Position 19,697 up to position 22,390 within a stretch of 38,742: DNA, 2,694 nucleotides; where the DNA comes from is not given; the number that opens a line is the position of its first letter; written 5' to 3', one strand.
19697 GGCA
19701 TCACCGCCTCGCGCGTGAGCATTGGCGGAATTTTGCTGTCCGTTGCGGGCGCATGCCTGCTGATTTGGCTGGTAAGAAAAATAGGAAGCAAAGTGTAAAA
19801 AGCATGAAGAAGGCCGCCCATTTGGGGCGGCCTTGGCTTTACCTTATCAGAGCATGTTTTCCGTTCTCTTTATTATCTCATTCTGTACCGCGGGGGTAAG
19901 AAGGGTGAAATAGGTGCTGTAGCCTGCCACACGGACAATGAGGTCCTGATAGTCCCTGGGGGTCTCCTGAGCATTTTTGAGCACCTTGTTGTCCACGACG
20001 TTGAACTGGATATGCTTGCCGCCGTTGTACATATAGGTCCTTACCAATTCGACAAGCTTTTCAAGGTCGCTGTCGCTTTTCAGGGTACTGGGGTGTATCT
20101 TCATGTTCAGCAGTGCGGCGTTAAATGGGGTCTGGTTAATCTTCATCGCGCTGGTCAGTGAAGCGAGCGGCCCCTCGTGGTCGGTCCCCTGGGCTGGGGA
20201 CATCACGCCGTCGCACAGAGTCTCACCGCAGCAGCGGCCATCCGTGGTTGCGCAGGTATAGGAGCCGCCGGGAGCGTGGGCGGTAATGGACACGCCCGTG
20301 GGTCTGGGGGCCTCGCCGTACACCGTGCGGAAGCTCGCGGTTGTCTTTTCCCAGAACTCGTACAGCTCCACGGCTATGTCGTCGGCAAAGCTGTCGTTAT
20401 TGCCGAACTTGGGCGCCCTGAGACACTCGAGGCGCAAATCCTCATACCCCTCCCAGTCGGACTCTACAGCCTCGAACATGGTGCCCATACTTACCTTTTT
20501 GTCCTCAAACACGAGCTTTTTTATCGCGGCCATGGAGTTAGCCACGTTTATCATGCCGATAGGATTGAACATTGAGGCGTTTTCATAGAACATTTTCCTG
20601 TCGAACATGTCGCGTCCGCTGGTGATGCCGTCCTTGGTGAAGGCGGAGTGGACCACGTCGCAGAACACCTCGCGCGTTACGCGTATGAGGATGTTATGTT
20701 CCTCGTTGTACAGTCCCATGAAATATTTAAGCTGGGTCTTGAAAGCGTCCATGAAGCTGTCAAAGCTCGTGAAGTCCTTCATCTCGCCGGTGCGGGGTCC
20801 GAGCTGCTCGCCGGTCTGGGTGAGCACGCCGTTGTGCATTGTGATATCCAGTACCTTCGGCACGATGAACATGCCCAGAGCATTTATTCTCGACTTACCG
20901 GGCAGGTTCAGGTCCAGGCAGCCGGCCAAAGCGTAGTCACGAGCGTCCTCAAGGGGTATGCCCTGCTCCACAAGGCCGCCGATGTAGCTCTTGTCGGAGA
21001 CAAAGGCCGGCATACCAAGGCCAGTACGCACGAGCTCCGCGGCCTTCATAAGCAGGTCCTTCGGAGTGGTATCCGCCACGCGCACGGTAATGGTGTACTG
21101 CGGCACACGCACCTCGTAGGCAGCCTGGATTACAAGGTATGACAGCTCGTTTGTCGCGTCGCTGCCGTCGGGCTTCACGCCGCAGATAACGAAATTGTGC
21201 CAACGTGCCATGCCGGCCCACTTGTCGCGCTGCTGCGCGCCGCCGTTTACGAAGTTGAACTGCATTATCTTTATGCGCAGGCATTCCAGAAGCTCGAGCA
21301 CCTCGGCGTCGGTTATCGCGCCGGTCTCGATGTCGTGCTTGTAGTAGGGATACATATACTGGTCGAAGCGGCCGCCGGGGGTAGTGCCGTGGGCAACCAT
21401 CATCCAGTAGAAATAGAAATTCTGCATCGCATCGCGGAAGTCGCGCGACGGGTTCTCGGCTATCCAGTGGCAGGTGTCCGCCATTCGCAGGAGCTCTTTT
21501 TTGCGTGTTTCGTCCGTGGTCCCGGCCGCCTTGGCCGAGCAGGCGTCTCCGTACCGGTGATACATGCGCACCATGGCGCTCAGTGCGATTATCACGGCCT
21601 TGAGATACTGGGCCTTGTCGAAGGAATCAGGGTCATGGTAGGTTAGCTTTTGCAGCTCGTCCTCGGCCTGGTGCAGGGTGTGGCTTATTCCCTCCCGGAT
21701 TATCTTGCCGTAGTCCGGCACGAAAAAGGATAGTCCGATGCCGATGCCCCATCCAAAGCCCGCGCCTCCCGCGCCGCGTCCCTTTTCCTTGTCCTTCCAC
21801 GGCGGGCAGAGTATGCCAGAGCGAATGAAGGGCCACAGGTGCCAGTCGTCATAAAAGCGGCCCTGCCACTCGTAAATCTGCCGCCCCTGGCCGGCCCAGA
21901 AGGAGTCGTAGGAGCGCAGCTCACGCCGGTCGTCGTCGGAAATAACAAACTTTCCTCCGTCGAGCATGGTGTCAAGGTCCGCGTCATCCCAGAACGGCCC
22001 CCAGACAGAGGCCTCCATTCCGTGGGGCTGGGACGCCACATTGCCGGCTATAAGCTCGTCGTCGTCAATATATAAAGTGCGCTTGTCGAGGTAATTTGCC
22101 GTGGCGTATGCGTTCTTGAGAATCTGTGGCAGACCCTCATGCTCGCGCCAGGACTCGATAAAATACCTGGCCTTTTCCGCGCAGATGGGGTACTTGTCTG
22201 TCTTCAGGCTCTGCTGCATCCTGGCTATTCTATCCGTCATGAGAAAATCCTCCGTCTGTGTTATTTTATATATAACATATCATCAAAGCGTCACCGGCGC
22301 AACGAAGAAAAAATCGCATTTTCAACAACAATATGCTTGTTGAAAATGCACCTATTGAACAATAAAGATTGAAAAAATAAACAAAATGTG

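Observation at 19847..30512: Two glycyl radical enzyme paralogues bracketing a LysR regulator and a TctBAC transporter, with one activase: candidate uncharacterised anaerobic catabolic locus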

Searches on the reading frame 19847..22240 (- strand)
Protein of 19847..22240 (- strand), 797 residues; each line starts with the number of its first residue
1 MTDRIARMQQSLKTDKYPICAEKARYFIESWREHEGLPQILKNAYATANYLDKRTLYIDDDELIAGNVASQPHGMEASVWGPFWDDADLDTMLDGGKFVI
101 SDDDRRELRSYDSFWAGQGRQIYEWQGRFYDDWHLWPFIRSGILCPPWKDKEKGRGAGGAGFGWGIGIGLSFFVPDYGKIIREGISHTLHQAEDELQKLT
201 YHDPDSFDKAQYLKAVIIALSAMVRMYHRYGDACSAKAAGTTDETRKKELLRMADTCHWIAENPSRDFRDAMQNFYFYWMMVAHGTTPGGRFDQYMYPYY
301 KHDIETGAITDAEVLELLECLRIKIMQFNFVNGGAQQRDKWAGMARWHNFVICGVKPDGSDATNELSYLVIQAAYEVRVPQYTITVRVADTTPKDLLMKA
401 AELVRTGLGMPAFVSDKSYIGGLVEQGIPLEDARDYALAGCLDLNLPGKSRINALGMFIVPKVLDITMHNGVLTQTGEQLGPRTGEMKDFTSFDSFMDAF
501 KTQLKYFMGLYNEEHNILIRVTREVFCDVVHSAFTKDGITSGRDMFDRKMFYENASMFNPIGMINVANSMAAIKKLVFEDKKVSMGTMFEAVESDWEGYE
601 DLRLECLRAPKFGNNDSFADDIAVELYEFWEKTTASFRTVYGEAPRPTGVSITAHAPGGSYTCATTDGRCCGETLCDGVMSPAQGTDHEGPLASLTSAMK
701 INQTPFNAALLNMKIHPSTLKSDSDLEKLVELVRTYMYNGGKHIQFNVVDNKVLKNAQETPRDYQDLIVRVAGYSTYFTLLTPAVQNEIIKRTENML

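Call 8: search_protein_families(library=pfam, proteins=[window:19847-22240:-])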
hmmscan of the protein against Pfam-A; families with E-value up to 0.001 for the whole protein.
window:19847-22240:- (797 aa): 2 families
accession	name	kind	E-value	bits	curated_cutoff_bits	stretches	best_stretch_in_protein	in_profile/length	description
PF02901.20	PFL-like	-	4.8e-155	518.2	24.3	1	1-657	1-645/647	Pyruvate formate lyase-like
PF01228.26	Gly_radical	-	1.4e-29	103.2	22.2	1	680-779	5-106/106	Glycine radical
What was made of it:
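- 19847..22240 (-): GRE1, a 797-aa glycyl radical enzyme of the CxD clade (C441, D443, G773). Pfam PFL-like 4.8e-155 and Gly_radical 1.4e-29 (call 8).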

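Call 9: search_protein_families(library=ncbifam, proteins=[window:19847-22240:-])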
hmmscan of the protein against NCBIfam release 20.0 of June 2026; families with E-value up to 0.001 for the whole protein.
window:19847-22240:- (797 aa): 12 families
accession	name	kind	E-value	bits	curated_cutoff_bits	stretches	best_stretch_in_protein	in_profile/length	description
TIGR01774.1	PFL2-3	subfamily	3.4e-155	518.4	678.2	2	169-797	154-786/786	formate C-acetyltransferase/glycerol dehydratase family glycyl radical enzyme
NF048011.1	SfplDhtHpsGDes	equivalog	2.3e-152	509.1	1000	2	173-795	186-819/821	(2S)-3-sulfopropanediol dehydratase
NF033718.1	indole_decarb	equivalog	5.8e-143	478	1100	2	173-596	217-644/868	indoleacetate decarboxylase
NF043068.1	glycl_HYPD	equivalog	1.4e-141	473.2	1100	1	178-795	160-782/784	trans-4-hydroxy-L-proline dehydratase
TIGR04394.1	choline_CutC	equivalog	9.7e-141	470.9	1050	1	1-793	1-784/789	choline trimethylamine-lyase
NF007437.0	PRK09983.1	equivalog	6.2e-125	418.1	1109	2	171-796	155-764/765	formate C-acetyltransferase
NF048009.1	SfplDhtHpfGKleb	equivalog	6.8e-124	414.8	1000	2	169-794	181-821/824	(2S)-3-sulfopropanediol dehydratase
NF033715.1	glycyl_HPDL_Lrg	equivalog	6.4e-116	388.2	1150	2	207-594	266-676/901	4-hydroxyphenylacetate decarboxylase large subunit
TIGR01255.1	pyr_form_ly_1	equivalog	2.4e-34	118.9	994.2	1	259-793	227-739/744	formate C-acetyltransferase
NF038360.1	rad_fix_GrcA3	exception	6e-16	58.3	158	1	722-793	2-73/78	autonomous glycyl radical cofactor GrcA3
TIGR04365.1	spare_glycyl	equivalog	3.7e-10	40.2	170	1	730-793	58-121/126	autonomous glycyl radical cofactor GrcA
NF008341.1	PRK11127.1-1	equivalog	6.2e-10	38.9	145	1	738-793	20-75/80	autonomous glycyl radical cofactor GrcA2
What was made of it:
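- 19847..22240 (-): No NCBIfam cut-off is reached (call 9).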

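Call 11: search_solved_structures(query=window:19847-22237:-, max_evalue=1e-10)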
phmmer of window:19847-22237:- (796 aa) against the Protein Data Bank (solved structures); distinct sequences matched with E-value up to 1e-10: 36.
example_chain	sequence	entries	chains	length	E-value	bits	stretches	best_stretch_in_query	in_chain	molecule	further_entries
1r8w_A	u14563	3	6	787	1.4e-128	433.5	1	169-795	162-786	glycerol dehydratase | B12-independent glycerol dehydratase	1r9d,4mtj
9f3w_A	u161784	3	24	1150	5.8e-124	418.3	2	2-792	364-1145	Choline trimethylamine-lyase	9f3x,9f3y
5i2a_A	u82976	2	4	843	1.7e-116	393.5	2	171-595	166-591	Diol-dehydratase | Diol dehydratase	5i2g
6lon_B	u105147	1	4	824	3e-114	386.1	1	18-794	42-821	PFL2/glycerol dehydratase family glycyl radical enzyme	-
7e7l_A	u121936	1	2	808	2.6e-113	383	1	21-793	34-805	Hydroxyphenylacetic acid decarboxylase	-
7kq3_A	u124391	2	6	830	3.2e-113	382.7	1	172-792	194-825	Isethionate sulfite-lyase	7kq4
6vxc_A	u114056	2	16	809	5.8e-110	372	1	185-794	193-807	Trans-4-hydroxy-L-proline dehydratase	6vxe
8id1_A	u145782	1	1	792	2.5e-109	369.9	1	2-793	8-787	Formate C-acetyltransferase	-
8id7_A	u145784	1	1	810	4.6e-109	369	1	12-796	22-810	Probable dehydratase YbiW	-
8yjn_A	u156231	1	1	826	5.1e-109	368.8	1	12-796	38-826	Probable dehydratase YbiW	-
6xs4_A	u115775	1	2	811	2.6e-108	366.5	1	13-795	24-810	Formate C-acetyltransferase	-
9rco_A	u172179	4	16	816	6.7e-108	365.1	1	1-794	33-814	Glycyl radical protein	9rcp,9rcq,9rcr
5ymr_B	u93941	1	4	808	1.3e-106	360.9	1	172-793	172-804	Formate acetyltransferase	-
9ht9_A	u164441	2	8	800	2.4e-106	360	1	16-792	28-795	Choline trimethylamine-lyase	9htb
9r0v_A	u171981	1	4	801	2.4e-106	360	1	16-792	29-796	Choline trimethylamine-lyase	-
8id0_A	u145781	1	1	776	9.5e-92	311.7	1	171-796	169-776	formate C-acetyltransferase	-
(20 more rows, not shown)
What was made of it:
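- On X-succinate synthases: BSS scores 278 bits and MASS 318 bits, below the eliminases (call 11).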

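Call 15: find_homologous_proteins(query=window:19847-22237:-, max_evalue=1e-50)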
Query window:19847-22237:- (796 aa): 3602 proteins with E <= 1e-50 among 8000 candidates; the best 120 are listed.
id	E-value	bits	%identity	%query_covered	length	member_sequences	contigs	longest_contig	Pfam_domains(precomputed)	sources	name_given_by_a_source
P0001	0.0e+0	1884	100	100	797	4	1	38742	PF02901.21,PF01228.27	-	-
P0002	0.0e+0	1615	85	100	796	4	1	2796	PF02901.21,PF01228.27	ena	-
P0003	0.0e+0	1590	83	100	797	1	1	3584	PF02901.21,PF01228.27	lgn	-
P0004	0.0e+0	1578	83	100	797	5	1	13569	PF02901.21,PF01228.27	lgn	-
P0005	0.0e+0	1576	82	100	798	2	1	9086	PF02901.21,PF01228.27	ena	-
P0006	0.0e+0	1574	83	100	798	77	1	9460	PF02901.21,PF01228.27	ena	-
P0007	0.0e+0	1553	81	100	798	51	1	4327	PF02901.21,PF01228.27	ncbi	-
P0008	0.0e+0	1551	81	100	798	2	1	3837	PF02901.21,PF01228.27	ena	-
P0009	0.0e+0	1528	80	100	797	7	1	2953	PF02901.21,PF01228.27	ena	-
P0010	0.0e+0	1500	78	100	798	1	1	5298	PF02901.21,PF01228.27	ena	-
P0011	0.0e+0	1497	79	100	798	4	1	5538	PF02901.21,PF01228.27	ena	-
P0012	0.0e+0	1483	78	100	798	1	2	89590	PF02901.21,PF01228.27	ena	-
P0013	0.0e+0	1480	78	100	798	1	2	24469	PF02901.21,PF01228.27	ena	-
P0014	0.0e+0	1467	76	100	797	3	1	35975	PF02901.21,PF01228.27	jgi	jgi:pyruvate-formate lyase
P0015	0.0e+0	1462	77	100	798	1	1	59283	PF02901.21,PF01228.27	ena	-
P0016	0.0e+0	1419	75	100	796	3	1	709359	PF02901.21,PF01228.27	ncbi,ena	-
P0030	0.0e+0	1383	73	100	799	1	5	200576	PF02901.21,PF01228.27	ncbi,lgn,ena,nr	ncbi:MAG: hypothetical protein IJX90_12740 [Blautia sp.]|nr:hypothetical protein [Blautia sp.]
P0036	0.0e+0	1375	72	100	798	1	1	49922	PF02901.21,PF01228.27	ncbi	-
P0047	0.0e+0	1361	71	100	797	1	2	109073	PF02901.21,PF01228.27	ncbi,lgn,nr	ncbi:MAG: hypothetical protein LUF78_09880 [Clostridiales bacterium]|nr:hypothetical protein [Clostr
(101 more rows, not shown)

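Call 18: find_encoding_contigs(protein=P0030, flank=10000, max_places=2)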
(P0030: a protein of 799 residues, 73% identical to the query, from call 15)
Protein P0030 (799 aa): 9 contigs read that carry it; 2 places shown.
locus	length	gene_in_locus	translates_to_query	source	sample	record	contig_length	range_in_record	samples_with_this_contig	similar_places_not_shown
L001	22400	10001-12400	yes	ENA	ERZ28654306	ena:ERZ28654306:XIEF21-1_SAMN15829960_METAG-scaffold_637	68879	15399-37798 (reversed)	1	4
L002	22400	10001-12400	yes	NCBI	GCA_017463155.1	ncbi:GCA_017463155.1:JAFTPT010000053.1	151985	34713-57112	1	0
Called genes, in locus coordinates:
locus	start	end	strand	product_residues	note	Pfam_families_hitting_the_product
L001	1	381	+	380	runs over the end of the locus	PF02771:Acyl-CoA_dh_N, PF02770:Acyl-CoA_dh_M, PF00441:Acyl-CoA_dh_1, PF22924:ACOX_C_alpha1 (faint), PF08028:Acyl-CoA_dh_2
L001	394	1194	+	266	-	PF01012:ETF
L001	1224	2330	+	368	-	PF01012:ETF, PF00766:ETF_alpha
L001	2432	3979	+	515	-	PF13556:HTH_30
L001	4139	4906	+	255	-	PF07721:TPR_4 (faint), PF13428:TPR_14 (faint), PF14559:TPR_19 (faint), PF13424:TPR_12 (weak), PF17874:TPR_MalT (weak), PF13181:TPR_8 (weak), PF13374:TPR_10 (weak), PF13424:TPR_12, +4 more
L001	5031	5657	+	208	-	PF13526:DUF4125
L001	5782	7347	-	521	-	PF13556:HTH_30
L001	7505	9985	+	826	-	PF02901:PFL-like, PF01228:Gly_radical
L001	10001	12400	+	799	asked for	PF02901:PFL-like, PF01228:Gly_radical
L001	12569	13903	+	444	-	PF03600:CitMHS (weak), PF07158:MatC_N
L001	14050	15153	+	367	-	-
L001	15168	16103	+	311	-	PF12837:Fer4_6 (faint), PF13353:Fer4_12 (weak), PF12797:Fer4_2 (faint), PF00037:Fer4 (weak), PF12838:Fer4_7, PF13187:Fer4_9 (weak), PF13237:Fer4_10 (weak), PF04055:Radical_SAM, +1 more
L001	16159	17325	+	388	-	PF06050:HGD-D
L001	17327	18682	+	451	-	PF06050:HGD-D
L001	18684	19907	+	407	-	PF02515:CoA_transf_3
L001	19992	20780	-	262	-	PF00797:Acetyltransf_2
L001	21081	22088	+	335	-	PF01208:URO-D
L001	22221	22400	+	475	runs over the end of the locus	PF00939:Na_sulph_symp, PF03600:CitMHS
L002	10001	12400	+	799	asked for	PF02901:PFL-like, PF01228:Gly_radical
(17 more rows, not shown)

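Call 19: find_encoding_contigs(protein=P0016, flank=10000, max_places=2)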
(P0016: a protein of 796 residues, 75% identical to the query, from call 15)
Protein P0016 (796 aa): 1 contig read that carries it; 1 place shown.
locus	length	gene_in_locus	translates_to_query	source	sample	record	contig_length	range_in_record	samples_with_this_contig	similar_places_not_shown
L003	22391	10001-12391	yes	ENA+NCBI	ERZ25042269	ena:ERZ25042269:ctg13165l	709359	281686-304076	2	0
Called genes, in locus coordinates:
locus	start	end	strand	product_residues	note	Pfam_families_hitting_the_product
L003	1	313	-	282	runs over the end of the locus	PF00528:BPD_transp_1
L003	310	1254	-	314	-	PF00528:BPD_transp_1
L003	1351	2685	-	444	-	-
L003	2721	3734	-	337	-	PF00356:LacI, PF01381:HTH_3 (faint), PF00532:Peripla_BP_1, PF13377:Peripla_BP_3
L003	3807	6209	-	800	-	PF06165:GH94_b-supersand, PF17167:Glyco_hydro_94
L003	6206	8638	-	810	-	PF06165:GH94_b-supersand, PF17167:Glyco_hydro_94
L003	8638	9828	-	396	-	PF01047:MarR (weak), PF13412:HTH_24 (weak), PF00480:ROK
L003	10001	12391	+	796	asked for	PF02901:PFL-like, PF01228:Gly_radical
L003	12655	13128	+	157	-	PF07331:TctB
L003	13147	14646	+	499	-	PF01970:TctA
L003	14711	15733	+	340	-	PF03401:TctC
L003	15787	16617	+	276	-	PF00376:MerR, PF13411:MerR_1, PF09278:MerR-DNA-bind (weak)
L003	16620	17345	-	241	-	PF00106:adh_short, PF08659:KR, PF13561:adh_short_C2, PF23441:SDR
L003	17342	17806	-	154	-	PF08534:Redoxin, PF00578:AhpC-TSA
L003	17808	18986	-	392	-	-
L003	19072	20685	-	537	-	PF00015:MCPsignal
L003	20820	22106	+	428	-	PF00990:GGDEF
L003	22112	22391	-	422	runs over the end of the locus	PF03435:Sacchrp_dh_NADP, PF16653:Sacchrp_dh_C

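Call 21: find_related_loci(query=A1, collection=genome_contigs, flank=10000)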
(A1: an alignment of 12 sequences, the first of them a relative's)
Query A1 (797 aa) in genome_contigs; peptide patterns used: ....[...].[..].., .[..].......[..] (x = any residue, [..] = any of these).
600 stretches matched a pattern (row limit reached: there are more); 600 encode a relative of the query (tblastn E <= 1e-3); the best 80 are kept; 80 distinct loci.
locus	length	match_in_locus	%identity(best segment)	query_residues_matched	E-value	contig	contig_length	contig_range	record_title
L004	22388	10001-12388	71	1-797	0e+0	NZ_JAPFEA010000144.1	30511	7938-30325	MAG: Intestinimonas sp. isolate bin_14_LilbubCat k141_4400, whole genome shotgun sequence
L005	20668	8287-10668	58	1-795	0e+0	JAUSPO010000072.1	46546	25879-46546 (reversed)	MAG: Bacillota bacterium isolate E21_metabat.bin.75 E21_k141_206420, whole genome shotgun sequence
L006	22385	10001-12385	55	1-794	0e+0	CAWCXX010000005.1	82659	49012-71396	MAG: uncultured Acidobacteriaceae bacterium isolate MFD03044.bin.2.56 genome assembly, contig: contig_15444, whole genom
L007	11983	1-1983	66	136-797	0e+0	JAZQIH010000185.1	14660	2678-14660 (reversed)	MAG: Anaerovoracaceae bacterium isolate T1900044625_TS20190091.MAGScoT_cleanbin_000032 SGB_932_k141_1536203, whole genom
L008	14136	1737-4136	51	1-797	0e+0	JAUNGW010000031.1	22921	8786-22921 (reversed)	MAG: Eubacteriales bacterium isolate S27M_St_44_sub NODE_1124_length_22921_cov_8.424954, whole genome shotgun sequence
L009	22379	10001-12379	51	2-795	0e+0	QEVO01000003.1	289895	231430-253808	MAG: Proteobacteria bacterium isolate PRO5 J3_scaffold_10, whole genome shotgun sequence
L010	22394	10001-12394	51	1-797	0e+0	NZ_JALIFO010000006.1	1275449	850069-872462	Cuneatibacter sp. NSJ-177 B-1669N-35_ctg00001, whole genome shotgun sequence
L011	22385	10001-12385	54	1-794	0e+0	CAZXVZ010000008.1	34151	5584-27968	MAG TPA_asm: uncultured Syntrophus sp. isolate binchicken_co43_22 genome assembly, contig: NODE_1948_length_34151_cov_8.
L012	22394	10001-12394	47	1-797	0e+0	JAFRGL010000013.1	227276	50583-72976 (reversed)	MAG: Eubacterium sp. isolate RGIG2447 Goat_Ileum.Co__c452791, whole genome shotgun sequence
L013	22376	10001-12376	46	1-794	0e+0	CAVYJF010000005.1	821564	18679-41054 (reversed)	MAG: uncultured Acidobacteriota bacterium isolate MFD01476.bin.2.38 genome assembly, contig: contig_16369, whole genome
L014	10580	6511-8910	44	1-797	0e+0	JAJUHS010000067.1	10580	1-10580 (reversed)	MAG: Clostridiales bacterium isolate bin70 k141_244521_length_10580_cov_145.2399, whole genome shotgun sequence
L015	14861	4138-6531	44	1-794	0e+0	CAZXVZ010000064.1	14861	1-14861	MAG TPA_asm: uncultured Syntrophus sp. isolate binchicken_co43_22 genome assembly, contig: NODE_7247_length_14861_cov_8.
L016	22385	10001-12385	43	1-793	0e+0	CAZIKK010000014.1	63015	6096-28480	MAG TPA_asm: uncultured Clostridia bacterium isolate SRP241341_co1_251 genome assembly, contig: NODE_588_length_63015_co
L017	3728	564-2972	42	1-797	0e+0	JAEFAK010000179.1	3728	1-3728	MAG: Oscillospiraceae bacterium isolate Tb.RUG.492 NODE_116978_length_3728_cov_0.797556, whole genome shotgun sequence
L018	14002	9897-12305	42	1-797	0e+0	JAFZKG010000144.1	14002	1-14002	MAG: Lachnospiraceae bacterium isolate RGIG7843 Water_buffalos_Reticulum-4__c868191, whole genome shotgun sequence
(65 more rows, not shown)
